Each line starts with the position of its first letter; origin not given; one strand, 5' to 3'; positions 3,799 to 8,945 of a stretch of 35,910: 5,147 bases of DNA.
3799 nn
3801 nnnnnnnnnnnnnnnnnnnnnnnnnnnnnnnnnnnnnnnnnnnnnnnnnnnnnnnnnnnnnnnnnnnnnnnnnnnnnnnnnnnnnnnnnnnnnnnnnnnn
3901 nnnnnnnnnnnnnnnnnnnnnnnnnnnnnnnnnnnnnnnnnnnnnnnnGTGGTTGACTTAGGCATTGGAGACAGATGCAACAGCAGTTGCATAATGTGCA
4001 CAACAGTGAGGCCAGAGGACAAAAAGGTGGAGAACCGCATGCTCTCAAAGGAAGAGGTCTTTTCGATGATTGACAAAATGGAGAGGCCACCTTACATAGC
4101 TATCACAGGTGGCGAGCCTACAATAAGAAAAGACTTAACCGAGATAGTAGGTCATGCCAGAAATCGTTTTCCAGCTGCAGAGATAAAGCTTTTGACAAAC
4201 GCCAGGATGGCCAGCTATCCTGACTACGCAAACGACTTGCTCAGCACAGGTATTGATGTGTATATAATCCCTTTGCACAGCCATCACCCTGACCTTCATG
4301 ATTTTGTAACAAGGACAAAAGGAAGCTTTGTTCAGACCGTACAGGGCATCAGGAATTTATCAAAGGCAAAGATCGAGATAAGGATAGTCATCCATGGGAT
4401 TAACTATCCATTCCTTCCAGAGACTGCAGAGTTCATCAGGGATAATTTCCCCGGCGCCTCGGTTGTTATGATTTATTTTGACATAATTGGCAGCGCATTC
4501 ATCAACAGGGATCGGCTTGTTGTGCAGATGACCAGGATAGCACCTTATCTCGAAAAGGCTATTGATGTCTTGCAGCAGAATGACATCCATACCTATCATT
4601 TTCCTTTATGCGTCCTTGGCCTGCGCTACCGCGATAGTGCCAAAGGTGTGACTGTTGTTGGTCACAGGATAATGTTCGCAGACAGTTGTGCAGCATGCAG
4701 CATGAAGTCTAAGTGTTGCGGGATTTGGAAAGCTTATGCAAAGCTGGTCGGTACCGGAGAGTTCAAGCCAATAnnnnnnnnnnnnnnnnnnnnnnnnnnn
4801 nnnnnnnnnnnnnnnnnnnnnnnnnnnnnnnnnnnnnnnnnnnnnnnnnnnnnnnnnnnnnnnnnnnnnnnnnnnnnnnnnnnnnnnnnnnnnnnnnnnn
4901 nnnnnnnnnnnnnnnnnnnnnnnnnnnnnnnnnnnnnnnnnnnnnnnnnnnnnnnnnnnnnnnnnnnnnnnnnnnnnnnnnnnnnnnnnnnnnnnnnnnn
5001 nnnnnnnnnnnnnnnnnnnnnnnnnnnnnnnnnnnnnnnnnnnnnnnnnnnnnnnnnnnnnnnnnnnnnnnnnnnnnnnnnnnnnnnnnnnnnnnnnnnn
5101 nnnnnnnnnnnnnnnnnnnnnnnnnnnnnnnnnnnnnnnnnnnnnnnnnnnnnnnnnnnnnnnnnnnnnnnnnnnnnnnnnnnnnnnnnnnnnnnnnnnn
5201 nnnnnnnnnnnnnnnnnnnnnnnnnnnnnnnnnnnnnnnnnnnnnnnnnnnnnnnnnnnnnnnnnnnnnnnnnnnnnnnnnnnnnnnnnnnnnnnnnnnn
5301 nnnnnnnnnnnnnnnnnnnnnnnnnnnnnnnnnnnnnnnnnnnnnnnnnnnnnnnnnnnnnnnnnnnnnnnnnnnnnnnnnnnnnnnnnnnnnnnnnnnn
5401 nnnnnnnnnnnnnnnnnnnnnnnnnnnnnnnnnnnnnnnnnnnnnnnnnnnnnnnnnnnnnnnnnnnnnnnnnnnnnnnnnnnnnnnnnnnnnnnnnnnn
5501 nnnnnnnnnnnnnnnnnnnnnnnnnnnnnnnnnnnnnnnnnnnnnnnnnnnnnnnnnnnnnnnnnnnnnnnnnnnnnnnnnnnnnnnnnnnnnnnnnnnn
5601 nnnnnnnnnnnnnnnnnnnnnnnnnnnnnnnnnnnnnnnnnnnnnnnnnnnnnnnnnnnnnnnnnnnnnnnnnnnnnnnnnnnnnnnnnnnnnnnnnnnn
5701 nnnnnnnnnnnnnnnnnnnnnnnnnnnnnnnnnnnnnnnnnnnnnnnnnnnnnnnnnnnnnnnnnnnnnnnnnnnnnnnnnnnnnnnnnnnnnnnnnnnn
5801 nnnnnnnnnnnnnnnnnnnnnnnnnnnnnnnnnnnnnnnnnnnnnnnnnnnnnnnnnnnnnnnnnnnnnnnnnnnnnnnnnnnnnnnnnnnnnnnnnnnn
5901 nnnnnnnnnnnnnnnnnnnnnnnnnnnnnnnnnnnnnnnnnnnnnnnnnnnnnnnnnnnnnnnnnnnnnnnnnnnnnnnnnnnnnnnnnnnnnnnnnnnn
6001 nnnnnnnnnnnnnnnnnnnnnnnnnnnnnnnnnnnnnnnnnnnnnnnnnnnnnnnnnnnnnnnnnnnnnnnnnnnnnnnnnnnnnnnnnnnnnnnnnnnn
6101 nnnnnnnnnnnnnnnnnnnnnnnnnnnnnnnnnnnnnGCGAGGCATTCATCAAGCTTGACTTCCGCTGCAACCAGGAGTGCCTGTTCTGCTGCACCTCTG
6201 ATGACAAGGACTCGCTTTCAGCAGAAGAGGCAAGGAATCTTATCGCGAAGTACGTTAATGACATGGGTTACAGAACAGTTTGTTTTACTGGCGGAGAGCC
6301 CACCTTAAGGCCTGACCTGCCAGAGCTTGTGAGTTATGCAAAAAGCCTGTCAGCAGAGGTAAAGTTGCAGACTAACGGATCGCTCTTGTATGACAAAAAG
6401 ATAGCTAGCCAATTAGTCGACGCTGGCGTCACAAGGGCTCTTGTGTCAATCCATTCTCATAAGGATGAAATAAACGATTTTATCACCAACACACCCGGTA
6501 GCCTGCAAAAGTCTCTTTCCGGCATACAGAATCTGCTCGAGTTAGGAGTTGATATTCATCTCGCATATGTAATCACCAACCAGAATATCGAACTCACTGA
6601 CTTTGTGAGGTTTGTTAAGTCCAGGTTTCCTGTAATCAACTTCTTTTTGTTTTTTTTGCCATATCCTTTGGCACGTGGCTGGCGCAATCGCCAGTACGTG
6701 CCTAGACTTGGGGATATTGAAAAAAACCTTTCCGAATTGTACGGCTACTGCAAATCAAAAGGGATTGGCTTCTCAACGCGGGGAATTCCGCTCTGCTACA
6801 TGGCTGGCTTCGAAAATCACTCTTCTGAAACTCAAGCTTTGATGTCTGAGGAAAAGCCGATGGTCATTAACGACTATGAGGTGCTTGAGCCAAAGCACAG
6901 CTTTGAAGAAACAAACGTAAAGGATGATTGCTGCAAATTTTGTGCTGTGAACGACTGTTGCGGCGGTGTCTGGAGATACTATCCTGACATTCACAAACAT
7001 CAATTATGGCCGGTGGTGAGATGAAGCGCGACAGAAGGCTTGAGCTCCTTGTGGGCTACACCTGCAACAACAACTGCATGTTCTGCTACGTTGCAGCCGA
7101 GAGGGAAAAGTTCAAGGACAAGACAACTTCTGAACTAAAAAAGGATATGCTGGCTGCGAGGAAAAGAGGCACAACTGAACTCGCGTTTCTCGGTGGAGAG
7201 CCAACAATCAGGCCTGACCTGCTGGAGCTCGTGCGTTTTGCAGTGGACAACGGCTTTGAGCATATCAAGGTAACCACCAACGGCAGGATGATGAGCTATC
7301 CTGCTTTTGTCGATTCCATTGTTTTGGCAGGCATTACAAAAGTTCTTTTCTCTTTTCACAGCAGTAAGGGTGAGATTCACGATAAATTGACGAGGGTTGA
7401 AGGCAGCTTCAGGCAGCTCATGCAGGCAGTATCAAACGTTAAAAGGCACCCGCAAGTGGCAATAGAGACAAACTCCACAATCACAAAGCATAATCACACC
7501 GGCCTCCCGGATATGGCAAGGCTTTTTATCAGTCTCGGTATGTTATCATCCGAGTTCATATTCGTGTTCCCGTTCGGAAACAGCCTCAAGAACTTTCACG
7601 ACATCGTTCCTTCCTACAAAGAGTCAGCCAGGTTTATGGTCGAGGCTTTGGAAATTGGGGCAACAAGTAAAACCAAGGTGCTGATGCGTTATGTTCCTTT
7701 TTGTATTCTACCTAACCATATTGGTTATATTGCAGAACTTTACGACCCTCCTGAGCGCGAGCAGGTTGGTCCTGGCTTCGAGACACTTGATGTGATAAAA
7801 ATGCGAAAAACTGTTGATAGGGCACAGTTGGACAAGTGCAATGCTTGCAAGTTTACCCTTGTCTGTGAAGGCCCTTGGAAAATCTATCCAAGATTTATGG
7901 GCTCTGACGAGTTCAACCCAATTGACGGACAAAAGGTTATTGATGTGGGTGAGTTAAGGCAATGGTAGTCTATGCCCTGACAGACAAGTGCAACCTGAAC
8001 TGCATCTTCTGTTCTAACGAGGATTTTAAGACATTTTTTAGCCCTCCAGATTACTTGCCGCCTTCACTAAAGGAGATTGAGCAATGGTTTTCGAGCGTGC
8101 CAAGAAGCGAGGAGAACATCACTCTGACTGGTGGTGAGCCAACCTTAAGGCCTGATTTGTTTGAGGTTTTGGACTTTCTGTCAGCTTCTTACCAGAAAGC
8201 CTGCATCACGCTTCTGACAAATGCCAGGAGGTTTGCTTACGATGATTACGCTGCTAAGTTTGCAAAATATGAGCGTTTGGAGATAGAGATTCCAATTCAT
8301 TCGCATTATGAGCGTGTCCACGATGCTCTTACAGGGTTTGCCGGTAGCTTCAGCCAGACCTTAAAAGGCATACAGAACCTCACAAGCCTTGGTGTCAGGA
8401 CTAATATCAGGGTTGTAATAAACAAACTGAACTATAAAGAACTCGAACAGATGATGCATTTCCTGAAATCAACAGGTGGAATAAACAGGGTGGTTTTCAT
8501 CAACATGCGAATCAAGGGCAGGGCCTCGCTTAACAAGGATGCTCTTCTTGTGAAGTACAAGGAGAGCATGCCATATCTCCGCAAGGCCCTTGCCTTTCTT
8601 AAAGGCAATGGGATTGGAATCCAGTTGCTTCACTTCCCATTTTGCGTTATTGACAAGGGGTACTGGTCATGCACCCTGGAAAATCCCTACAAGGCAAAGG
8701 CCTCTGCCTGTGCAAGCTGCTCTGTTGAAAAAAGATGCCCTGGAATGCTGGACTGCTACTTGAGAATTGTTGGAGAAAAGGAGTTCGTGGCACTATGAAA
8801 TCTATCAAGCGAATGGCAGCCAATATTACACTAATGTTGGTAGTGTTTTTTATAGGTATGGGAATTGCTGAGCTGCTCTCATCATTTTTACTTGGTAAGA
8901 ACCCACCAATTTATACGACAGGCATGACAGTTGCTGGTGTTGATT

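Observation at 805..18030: The 12 small rSAM paralogues share a four-block signature with a 4-Cys half-SPASM/twitch-like C-terminus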

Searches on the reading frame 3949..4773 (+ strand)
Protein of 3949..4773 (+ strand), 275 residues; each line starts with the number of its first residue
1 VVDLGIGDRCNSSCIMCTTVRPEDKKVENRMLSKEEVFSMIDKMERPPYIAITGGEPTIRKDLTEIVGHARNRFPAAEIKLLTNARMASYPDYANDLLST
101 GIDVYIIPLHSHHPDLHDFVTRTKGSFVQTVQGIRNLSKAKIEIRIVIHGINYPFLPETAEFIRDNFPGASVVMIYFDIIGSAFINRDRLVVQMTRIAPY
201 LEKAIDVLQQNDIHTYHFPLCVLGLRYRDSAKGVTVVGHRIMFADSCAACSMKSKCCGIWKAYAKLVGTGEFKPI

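Call 39: search_dna_similar(query=window:3949-4773:+, collection=plasmids, mode=protein, max_evalue=0.001, max_rows=25)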
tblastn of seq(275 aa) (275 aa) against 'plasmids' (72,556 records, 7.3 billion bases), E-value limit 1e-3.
Records with a match: 498; places in all: 502; records where one place covers at least 80% of the query: 402.
Best place of each record, by identity: <60% 498.
By first word of the organism name: Klebsiella 329; Rhizobium 41; Agrobacterium 29; Sinorhizobium 8; Streptomyces 7; Mesorhizobium 6; Clostridium 5; Bacillus 5; Escherichia 5; Novosphingobium 3; and 44 more.
By predicted mobility (MOB-suite, as given by PLSDB): conjugative 362; non-mobilizable 119; mobilizable 17.
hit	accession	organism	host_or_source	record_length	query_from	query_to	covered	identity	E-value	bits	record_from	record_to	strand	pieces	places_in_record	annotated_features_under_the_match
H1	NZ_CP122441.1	Mesorhizobium sp. WSM4875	Cicer arietinum kabuli,cell culture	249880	6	232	83%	33.5%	3e-26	114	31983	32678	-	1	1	hxsC: His-Xaa-Ser system radical SAM maturase HxsC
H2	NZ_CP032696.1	Rhizobium jaguaris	Calliandra grandiflora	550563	6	274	98%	27.4%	5e-12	73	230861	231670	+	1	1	hxsC: His-Xaa-Ser system radical SAM maturase HxsC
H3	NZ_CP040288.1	Nostoc sp. C057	Phaeoceros,pure culture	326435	4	226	81%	32.5%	3e-23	106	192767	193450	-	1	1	hxsC: His-Xaa-Ser system radical SAM maturase HxsC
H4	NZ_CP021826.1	Sinorhizobium meliloti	Medicago truncatula,Single Cell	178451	4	275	99%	26.3%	3e-12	74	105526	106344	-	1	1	hxsC: His-Xaa-Ser system radical SAM maturase HxsC | hxsA: His-Xaa-Ser repeat protein HxsA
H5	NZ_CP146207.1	Sinorhizobium meliloti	-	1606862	4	275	99%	26.3%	3e-12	74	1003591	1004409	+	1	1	none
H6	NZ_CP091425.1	Methylobacter sp. YRD-M1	isolate,wetland soil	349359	6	228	81%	31.8%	6e-20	96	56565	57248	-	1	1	hxsC: His-Xaa-Ser system radical SAM maturase HxsC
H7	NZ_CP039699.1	Novosphingobium sp. EMRT-2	cell,freshwater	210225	6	232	83%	30.9%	5e-15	82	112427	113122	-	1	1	hxsC: His-Xaa-Ser system radical SAM maturase HxsC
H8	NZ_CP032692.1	Rhizobium sp. CCGE532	Phaseolus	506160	6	274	98%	26.0%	8e-9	64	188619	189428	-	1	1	hxsC: His-Xaa-Ser system radical SAM maturase HxsC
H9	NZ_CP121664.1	Rhizobium sp. CB3090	Gliricidia sp.,cell culture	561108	6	274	98%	25.9%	8e-10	66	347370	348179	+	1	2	hxsC: His-Xaa-Ser system radical SAM maturase HxsC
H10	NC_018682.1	Sinorhizobium meliloti Rm41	-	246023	4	275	99%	25.4%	6e-12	73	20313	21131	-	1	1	hxsC: His-Xaa-Ser system radical SAM maturase HxsC | hxsA: His-Xaa-Ser repeat protein HxsA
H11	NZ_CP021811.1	Sinorhizobium meliloti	Medicago sativa,Single Cell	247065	4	275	99%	25.4%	6e-12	73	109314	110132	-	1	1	hxsC: His-Xaa-Ser system radical SAM maturase HxsC | hxsA: His-Xaa-Ser repeat protein HxsA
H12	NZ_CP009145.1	Sinorhizobium meliloti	Medicago orbicularis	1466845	4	275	99%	25.4%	6e-12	73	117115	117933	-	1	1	none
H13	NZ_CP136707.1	Tritonibacter scottomollicae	Macrocystis pyrifera gametophyte,Whole ...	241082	4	275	99%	25.4%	1e-6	57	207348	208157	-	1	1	hxsC: His-Xaa-Ser system radical SAM maturase HxsC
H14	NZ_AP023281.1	Agrobacterium vitis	Vitis vinifera,grapevine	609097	6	275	98%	25.5%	1e-8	63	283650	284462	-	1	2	hxsC: His-Xaa-Ser system radical SAM maturase HxsC | hxsA: His-Xaa-Ser repeat protein HxsA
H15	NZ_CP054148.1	Agrobacterium vaccinii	Blueberry,pure bacterial culture,Tumor ...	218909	6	275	98%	25.5%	3e-8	62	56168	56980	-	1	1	hxsC: His-Xaa-Ser system radical SAM maturase HxsC | hxsA: His-Xaa-Ser repeat protein HxsA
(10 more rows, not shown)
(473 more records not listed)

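Call 40: get_annotated_region(hit=H4, flank=4000)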
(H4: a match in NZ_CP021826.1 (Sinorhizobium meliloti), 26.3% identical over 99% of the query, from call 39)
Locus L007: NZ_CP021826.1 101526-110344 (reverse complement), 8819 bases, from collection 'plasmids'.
description: Sinorhizobium meliloti strain KH35c plasmid accessoryA, complete sequence
organism: Sinorhizobium meliloti (NCBI taxid 382)
taxonomy: Bacteria; Pseudomonadota; Alphaproteobacteria; Hyphomicrobiales; Rhizobiaceae; Sinorhizobium; Sinorhizobium meliloti
host: -; source: Medicago truncatula,Single Cell; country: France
typing (MOB-suite, as given by PLSDB): conjugative; replicon rep_cluster_546; relaxase MOBP; mating-pair formation MPF_T
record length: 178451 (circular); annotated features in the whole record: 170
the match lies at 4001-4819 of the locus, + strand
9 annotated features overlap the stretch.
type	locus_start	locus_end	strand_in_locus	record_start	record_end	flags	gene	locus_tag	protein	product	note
CDS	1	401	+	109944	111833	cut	-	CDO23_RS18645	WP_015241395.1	adenylate/guanylate cyclase domain-containing protein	GO:0009190 - cyclic nucleotide biosynthetic process [Evidence IEA]; GO:0035556 - intracellular signal transduction ...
CDS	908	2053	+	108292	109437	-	-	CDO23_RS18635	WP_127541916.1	hypothetical protein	-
CDS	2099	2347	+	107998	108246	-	-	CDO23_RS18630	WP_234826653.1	hypothetical protein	-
CDS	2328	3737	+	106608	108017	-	hxsB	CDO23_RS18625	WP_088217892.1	His-Xaa-Ser system radical SAM maturase HxsB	-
CDS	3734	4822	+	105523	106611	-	hxsC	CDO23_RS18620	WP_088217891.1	His-Xaa-Ser system radical SAM maturase HxsC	-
CDS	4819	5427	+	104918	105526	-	hxsA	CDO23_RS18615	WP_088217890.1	His-Xaa-Ser repeat protein HxsA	-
CDS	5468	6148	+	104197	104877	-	-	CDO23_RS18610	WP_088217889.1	VWA domain-containing protein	-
CDS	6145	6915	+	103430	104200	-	-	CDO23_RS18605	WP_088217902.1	PP2C family serine/threonine-protein phosphatase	-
CDS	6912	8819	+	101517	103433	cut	-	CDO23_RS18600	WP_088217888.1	protein kinase domain-containing protein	-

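Call 77: search_protein_families(library=padloc, proteins=[window:3949-4773:+], max_evalue=0.001)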
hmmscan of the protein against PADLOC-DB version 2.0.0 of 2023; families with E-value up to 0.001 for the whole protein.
window:3949-4773:+ (275 aa): 2 families
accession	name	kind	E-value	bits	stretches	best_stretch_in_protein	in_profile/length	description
PDLC02904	pVip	-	1.3e-08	32.7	1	6-153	9-154/262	Viperins associated with kinases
PDLC02903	pVip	-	5e-07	27.4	1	6-152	6-149/257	Viperins not associated with kinases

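Call 86: get_annotated_region(hit=H3, flank=4000)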
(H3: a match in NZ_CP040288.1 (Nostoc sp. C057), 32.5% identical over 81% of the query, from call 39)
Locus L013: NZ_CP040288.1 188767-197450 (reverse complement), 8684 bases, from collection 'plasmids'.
description: Nostoc sp. C057 plasmid p057_G
organism: Nostoc sp. C057 (NCBI taxid 2576903)
taxonomy: Bacteria; Cyanobacteriota; Cyanophyceae; Nostocales; Nostocaceae; Nostoc; Nostoc sp. C057
host: -; source: Phaeoceros,pure culture; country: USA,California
typing (MOB-suite, as given by PLSDB): non-mobilizable
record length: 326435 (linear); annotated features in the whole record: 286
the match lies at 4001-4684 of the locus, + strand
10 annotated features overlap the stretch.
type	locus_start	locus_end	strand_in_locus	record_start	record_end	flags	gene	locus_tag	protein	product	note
CDS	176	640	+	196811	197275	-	ybaK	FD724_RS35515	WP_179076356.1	Cys-tRNA(Pro) deacylase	GO:0043039 - tRNA aminoacylation [Evidence IEA]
CDS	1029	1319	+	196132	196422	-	hxsA2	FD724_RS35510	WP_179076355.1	His-Xaa-Ser repeat protein HxsA2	-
CDS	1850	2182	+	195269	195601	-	hxsD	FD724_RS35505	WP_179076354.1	His-Xaa-Ser system protein HxsD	-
CDS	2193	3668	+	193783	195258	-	hxsB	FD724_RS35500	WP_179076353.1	His-Xaa-Ser system radical SAM maturase HxsB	-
CDS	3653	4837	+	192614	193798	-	hxsC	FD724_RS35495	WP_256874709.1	His-Xaa-Ser system radical SAM maturase HxsC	-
CDS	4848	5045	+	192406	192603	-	-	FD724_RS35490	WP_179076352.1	hypothetical protein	-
CDS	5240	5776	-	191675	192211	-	-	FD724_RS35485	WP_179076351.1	thermonuclease family protein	-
CDS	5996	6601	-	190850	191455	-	-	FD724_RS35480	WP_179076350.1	YdcF family protein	-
CDS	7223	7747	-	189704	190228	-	-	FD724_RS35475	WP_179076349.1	isochorismatase family cysteine hydrolase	-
CDS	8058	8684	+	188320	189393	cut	-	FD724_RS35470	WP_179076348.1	GHMP kinase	-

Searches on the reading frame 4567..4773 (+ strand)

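Call 49: search_protein_families(library=ncbifam, proteins=[window:4567-4773:+], max_evalue=10)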
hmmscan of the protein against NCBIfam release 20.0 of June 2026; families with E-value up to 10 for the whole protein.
seq(69 aa): 2 families
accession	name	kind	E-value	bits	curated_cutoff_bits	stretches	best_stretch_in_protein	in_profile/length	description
TIGR03977.1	rSAM_pair_HxsC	equivalog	9.9e-07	27.9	267.9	1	6-55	242-290/292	His-Xaa-Ser system radical SAM maturase HxsC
NF038332.1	rSAM_rare_HxsC4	exception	0.00014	21.1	500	1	39-69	305-335/335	radical SAM protein HxsC4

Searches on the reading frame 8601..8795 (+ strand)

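Call 49: search_protein_families(library=ncbifam, proteins=[window:8601-8795:+], max_evalue=10)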
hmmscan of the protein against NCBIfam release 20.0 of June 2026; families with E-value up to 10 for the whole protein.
seq(65 aa): 2 families
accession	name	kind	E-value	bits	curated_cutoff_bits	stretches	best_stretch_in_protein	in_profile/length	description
TIGR03977.1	rSAM_pair_HxsC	equivalog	0.0014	17.6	267.9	1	3-50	239-289/292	His-Xaa-Ser system radical SAM maturase HxsC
NF038332.1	rSAM_rare_HxsC4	exception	0.0064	15.7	500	1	26-63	296-333/335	radical SAM protein HxsC4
